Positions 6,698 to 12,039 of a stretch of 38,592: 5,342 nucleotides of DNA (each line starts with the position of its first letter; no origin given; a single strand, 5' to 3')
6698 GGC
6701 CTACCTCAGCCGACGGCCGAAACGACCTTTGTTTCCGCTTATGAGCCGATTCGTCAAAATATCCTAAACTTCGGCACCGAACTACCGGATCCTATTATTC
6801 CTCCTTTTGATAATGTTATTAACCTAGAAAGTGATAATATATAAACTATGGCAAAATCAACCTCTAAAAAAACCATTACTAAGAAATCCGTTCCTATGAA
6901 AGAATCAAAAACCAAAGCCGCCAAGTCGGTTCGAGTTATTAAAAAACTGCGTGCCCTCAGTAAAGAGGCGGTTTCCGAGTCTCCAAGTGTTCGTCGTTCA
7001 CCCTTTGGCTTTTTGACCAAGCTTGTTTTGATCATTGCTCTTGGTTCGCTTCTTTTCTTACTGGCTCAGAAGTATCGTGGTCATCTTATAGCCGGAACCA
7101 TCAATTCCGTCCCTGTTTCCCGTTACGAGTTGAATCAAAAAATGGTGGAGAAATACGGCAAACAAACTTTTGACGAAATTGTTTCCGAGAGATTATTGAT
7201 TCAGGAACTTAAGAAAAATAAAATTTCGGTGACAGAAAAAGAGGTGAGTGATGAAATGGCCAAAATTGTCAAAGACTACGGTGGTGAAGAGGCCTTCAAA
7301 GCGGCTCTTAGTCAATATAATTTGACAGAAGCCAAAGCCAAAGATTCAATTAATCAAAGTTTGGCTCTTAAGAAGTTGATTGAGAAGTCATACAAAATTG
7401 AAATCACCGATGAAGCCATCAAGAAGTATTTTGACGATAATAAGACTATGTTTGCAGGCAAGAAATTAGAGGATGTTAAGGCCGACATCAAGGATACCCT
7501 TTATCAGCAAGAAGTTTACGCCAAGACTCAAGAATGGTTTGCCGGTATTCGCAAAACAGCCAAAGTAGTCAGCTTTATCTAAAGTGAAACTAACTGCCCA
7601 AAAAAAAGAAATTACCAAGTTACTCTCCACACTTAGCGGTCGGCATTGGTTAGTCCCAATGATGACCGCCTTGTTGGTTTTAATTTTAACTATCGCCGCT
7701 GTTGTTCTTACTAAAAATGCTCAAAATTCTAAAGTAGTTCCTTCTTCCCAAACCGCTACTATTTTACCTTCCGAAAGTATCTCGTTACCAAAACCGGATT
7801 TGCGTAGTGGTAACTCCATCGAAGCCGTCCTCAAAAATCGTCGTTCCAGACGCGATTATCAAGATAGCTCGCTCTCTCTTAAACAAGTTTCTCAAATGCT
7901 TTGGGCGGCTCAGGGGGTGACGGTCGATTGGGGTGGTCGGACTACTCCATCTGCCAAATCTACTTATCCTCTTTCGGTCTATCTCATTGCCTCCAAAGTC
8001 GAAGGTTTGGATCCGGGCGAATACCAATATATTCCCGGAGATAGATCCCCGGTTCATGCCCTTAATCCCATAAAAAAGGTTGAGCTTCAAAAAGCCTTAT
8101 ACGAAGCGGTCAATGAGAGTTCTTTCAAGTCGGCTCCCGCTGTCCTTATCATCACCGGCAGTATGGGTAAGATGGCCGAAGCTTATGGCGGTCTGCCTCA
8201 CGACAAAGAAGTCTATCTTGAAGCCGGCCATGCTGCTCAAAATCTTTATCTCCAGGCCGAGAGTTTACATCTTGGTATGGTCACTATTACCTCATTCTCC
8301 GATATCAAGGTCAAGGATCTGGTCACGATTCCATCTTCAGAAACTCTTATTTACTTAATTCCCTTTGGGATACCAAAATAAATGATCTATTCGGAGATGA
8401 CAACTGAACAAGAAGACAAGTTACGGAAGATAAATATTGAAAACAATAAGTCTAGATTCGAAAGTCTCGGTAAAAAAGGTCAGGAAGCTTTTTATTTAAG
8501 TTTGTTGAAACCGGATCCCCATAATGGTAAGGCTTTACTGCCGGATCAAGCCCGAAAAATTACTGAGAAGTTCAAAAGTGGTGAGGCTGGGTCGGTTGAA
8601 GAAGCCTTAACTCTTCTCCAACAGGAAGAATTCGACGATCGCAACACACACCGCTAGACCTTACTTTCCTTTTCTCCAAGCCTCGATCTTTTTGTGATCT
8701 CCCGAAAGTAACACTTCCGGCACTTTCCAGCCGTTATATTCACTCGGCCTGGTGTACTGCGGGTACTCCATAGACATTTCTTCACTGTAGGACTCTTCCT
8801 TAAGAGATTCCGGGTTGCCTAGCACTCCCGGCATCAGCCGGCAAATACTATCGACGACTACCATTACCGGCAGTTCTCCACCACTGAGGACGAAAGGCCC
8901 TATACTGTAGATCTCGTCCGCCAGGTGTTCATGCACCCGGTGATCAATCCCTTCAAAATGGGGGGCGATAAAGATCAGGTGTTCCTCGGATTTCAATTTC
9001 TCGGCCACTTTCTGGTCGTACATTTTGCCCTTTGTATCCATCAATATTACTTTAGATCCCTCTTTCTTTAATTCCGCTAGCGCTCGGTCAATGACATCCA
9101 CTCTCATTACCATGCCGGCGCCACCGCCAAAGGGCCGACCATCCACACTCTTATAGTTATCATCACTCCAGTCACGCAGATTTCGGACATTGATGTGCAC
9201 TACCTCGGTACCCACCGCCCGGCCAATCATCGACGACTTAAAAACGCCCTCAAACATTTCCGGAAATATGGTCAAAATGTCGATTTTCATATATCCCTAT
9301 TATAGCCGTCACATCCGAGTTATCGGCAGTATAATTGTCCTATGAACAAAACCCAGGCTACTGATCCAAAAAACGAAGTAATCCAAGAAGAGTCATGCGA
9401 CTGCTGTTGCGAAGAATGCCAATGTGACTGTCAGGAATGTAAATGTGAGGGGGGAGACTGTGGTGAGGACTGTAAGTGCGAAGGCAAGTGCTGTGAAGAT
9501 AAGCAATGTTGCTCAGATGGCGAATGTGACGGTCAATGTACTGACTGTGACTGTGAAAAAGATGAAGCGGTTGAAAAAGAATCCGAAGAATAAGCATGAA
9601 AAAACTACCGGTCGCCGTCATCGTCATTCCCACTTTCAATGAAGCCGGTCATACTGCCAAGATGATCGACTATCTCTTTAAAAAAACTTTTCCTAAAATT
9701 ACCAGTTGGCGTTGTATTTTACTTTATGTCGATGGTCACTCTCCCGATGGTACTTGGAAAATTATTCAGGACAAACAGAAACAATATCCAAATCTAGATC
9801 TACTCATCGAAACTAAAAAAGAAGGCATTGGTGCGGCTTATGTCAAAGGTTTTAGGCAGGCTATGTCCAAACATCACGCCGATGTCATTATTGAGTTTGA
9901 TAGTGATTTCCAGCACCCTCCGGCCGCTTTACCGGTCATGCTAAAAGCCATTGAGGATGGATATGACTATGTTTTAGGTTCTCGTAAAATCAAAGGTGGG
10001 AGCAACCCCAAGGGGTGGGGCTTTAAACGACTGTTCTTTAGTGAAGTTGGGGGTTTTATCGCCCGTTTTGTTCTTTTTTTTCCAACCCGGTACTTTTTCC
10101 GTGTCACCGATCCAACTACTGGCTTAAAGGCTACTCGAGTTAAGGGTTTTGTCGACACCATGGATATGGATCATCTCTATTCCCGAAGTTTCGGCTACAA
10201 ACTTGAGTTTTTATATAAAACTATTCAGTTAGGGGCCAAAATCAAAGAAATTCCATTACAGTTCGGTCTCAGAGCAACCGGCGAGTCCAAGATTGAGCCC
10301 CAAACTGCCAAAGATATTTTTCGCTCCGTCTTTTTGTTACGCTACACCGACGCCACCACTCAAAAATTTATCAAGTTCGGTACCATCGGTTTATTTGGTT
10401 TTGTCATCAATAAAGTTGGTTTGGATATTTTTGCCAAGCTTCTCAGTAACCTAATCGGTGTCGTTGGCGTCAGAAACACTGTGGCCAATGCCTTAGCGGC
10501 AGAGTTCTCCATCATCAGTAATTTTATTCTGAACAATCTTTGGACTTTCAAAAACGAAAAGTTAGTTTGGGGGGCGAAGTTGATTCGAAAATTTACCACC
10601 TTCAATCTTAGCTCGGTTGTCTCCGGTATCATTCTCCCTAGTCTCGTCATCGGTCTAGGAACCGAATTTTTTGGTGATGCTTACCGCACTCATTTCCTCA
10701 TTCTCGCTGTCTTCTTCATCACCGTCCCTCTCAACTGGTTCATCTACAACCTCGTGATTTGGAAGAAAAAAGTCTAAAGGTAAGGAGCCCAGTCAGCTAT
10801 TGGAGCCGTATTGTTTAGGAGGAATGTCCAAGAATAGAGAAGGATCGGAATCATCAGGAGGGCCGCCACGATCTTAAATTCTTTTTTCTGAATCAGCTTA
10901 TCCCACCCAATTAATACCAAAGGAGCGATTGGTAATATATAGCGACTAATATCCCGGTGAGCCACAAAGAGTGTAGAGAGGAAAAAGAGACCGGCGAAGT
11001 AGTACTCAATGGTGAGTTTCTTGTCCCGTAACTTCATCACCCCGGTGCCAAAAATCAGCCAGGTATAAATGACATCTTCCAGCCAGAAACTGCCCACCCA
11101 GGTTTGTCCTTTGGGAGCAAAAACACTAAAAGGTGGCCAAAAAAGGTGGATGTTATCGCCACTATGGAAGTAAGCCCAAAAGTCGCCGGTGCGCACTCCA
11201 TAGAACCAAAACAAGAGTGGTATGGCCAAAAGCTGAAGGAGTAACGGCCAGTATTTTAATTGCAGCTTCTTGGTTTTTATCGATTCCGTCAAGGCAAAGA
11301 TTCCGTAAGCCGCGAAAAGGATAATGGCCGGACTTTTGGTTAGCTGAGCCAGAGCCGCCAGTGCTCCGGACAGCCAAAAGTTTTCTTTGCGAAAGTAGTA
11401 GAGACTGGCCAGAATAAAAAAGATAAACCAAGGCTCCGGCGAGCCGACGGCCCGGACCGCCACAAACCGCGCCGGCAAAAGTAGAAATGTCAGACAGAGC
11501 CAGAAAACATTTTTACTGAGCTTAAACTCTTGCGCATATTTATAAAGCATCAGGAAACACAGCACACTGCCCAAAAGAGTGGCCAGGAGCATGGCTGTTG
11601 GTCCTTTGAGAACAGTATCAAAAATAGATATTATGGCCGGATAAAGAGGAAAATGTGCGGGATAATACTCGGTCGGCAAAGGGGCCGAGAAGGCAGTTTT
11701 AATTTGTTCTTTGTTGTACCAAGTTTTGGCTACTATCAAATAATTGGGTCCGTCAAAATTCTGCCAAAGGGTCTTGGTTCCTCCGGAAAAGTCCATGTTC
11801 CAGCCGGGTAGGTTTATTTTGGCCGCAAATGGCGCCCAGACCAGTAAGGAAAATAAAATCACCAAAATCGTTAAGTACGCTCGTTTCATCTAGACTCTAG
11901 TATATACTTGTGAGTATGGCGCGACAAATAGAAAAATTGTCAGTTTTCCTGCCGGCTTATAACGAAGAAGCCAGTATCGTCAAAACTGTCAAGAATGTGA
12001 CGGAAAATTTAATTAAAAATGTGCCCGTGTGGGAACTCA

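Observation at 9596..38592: Very dense GT-C locus: candidate extracytoplasmic, polyprenyl-phosphate-sugar-driven glycan assembly system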

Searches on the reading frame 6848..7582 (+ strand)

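Call 6: search_protein_families(library=pfam, max_evalue=0.01, proteins=[window:6848-7582:+])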
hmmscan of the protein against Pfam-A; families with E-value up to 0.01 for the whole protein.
window:6848-7582:+ (244 aa): 3 families
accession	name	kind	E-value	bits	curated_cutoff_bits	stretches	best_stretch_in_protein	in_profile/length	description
PF13624.11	SurA_N_3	-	9.3e-09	35.8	27.2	1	99-177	77-161/162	SurA-like N-terminal domain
PF13623.11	SurA_N_2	-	3.6e-05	24.1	28.5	1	96-139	78-121/145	SurA-like N-terminal domain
PF05698.19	Trigger_C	-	0.00015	22.2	22.7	1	105-179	87-162/162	Bacterial trigger factor protein (TF) C-terminus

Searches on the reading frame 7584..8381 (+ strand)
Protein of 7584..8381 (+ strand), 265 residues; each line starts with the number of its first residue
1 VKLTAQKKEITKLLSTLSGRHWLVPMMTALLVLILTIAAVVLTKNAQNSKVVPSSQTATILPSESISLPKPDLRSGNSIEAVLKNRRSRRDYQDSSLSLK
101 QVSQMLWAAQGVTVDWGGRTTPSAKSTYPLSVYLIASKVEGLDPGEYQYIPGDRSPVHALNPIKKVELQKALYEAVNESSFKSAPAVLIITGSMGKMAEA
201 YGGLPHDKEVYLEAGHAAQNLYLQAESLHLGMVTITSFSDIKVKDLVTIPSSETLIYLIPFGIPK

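Call 6: search_protein_families(library=pfam, max_evalue=0.01, proteins=[window:7584-8381:+])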
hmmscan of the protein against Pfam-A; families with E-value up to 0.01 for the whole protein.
window:7584-8381:+ (265 aa): 1 family
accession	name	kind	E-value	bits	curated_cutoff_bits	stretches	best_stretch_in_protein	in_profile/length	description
PF00881.29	Nitroreductase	-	8.3e-24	85.1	23.5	1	83-262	1-166/167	Nitroreductase family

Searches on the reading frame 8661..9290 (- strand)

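Call 6: search_protein_families(library=pfam, max_evalue=0.01, proteins=[window:8661-9290:-])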
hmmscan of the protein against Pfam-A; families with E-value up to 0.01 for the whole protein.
window:8661-9290:- (209 aa): 1 family
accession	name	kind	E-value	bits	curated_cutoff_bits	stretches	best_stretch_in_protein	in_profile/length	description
PF01746.26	tRNA_m1G_MT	-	7.3e-54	182.9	27.3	1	24-207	3-183/195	tRNA (Guanine-1)-methyltransferase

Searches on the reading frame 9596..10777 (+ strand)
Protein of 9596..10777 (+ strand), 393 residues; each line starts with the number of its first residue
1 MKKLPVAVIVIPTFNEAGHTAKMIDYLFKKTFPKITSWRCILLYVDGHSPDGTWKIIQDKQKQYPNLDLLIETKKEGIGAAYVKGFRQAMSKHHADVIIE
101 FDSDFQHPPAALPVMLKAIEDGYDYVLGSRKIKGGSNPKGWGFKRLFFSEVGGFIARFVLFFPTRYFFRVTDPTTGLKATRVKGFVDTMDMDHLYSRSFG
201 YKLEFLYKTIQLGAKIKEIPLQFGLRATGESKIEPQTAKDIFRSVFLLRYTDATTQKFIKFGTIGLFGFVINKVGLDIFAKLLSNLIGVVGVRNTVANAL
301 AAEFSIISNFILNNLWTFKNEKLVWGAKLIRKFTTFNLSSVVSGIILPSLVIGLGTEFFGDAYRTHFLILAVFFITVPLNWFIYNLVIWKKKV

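Call 5: search_protein_families(library=pfam, max_evalue=0.01, proteins=[window:9596-10777:+])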
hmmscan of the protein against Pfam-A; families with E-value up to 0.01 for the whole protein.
window:9596-10777:+ (393 aa): 2 families
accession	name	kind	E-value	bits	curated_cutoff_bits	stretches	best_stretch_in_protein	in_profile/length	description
PF00535.33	Glycos_transf_2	-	4e-22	79.4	23.3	1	9-163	2-148/168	Glycosyl transferase family 2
PF04138.20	GtrA_DPMS_TM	-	8.5e-11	42.5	26.1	1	260-389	1-117/117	GtrA/DPMS, transmembrane domain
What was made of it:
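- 9596..10777 (+): Polyprenyl-phosphate-hexose synthase: GT2 catalytic domain fused to a GtrA/DPMS-type TM domain. Glycos_transf_2 4e-22 plus GtrA_DPMS_TM 8.5e-11 (call 5).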

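Call 34: search_protein_families(library=ncbifam, max_evalue=0.00001, proteins=[window:9596-10777:+])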
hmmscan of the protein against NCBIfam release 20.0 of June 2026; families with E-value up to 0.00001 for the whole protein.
window:9596-10777:+ (393 aa): 7 families
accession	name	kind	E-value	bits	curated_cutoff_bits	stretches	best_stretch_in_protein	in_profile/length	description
NF047588.1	GlcsyltransPgfSStrep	equivalog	7e-14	51.7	500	1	8-148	4-138/308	glycosyltransferase PgfS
TIGR04182.1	glyco_TIGR04182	equivalog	4.2e-13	49.3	325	1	8-309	3-280/293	S-layer glycoprotein N-glycosyltransferase AglJ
NF041391.1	DPhHxTase_Halo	equivalog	3.1e-10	39.4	375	1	34-245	19-205/213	dolichyl-phosphate hexose transferase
NF007986.1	PRK10714.1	equivalog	1.1e-08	34.4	529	1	7-131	8-127/316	undecaprenyl-phosphate 4-deoxy-4-formamido-L-arabinose transferase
NF045692.1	OglycostaseCruG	equivalog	1e-06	27.9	600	1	5-126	41-160/386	2'-O-glycosyltransferase CruG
NF038302.1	EPS_HpsE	equivalog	3.6e-06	26.2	300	1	9-104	5-96/307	hormogonium polysaccharide biosynthesis glycosyltransferase HpsE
TIGR03937.1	PgaC_IcaA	equivalog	4.7e-06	25.8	422.3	1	2-121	42-152/407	poly-beta-1,6-N-acetyl-D-glucosamine synthase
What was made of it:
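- The best NCBIfam hits of 9596 include PgfS and AglJ (call 34).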

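Call 37: search_solved_structures(query=window:9596-10777:+, max_evalue=0.00001)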
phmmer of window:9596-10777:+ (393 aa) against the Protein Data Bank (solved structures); distinct sequences matched with E-value up to 0.00001: 2.
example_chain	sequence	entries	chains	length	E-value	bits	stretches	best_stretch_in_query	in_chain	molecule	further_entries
5mlz_A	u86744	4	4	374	1.3e-41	146.2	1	6-358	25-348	Dolichol monophosphate mannose synthase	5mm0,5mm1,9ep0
9hwj_A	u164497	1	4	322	7.4e-06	28.5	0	8-129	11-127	Undecaprenyl-phosphate 4-deoxy-4-formamido-L-arabinose transferase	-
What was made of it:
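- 9596..10777 (+): Matches P. furiosus DPMS (5mlz) at 1.3e-41 over residues 6-358 (call 37).
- Closest known: Haloarchaeal Agl N-glycosylation and eukaryotic ER-lumen ALG steps. Same: The best solved relative of 9596 is an archaeal DPMS (call 37).
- Synthase-like GT2s: 9596 matches DPMS at 1.3e-41 over its full length including the TM domain (call 37).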

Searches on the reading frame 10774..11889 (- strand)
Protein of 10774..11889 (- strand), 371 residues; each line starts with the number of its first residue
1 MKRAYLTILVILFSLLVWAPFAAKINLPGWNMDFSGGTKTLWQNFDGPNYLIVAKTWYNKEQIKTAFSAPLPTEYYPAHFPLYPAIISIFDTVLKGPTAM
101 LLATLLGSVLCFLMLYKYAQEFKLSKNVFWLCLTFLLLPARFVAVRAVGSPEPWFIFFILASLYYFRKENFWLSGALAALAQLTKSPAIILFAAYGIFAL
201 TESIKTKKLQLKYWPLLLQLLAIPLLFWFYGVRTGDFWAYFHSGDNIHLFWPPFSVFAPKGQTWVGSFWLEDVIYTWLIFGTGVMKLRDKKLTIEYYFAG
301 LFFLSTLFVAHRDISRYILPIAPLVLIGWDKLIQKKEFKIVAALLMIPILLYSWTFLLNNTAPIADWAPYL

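Call 4: search_protein_families(library=pfam, max_evalue=0.01, proteins=[window:10774-11889:-])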
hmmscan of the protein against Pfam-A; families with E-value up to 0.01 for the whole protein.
window:10774-11889:- (371 aa): 2 families
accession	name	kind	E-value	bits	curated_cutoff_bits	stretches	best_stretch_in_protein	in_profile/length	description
PF13231.12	PMT_2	-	0.00013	22.7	26.1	1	80-228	3-160/160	Dolichyl-phosphate-mannose-protein mannosyltransferase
PF02366.24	PMT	-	0.00047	20.2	22.7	1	105-241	90-245/245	Dolichyl-phosphate-mannose-protein mannosyltransferase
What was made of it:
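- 10774..11889 (-): Small GT-C (371 aa), convergent with 9596 and overlapping it by 4 nt. PMT_2 22.7 and PMT 20.2 bits, both below the cut-off (call 4).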

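Call 10: search_protein_families(library=ncbifam, max_evalue=0.01, proteins=[window:10774-11889:-])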
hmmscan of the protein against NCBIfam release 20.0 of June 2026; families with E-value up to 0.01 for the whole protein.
window:10774-11889:- (371 aa): 1 family
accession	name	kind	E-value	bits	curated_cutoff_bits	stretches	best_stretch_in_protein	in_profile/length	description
NF046093.1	AZOBR_p60025_fam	subfamily_domain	2.7e-09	36.6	150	1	74-210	88-221/232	AZOBR_p60025 family cell surface glycopolymer formation protein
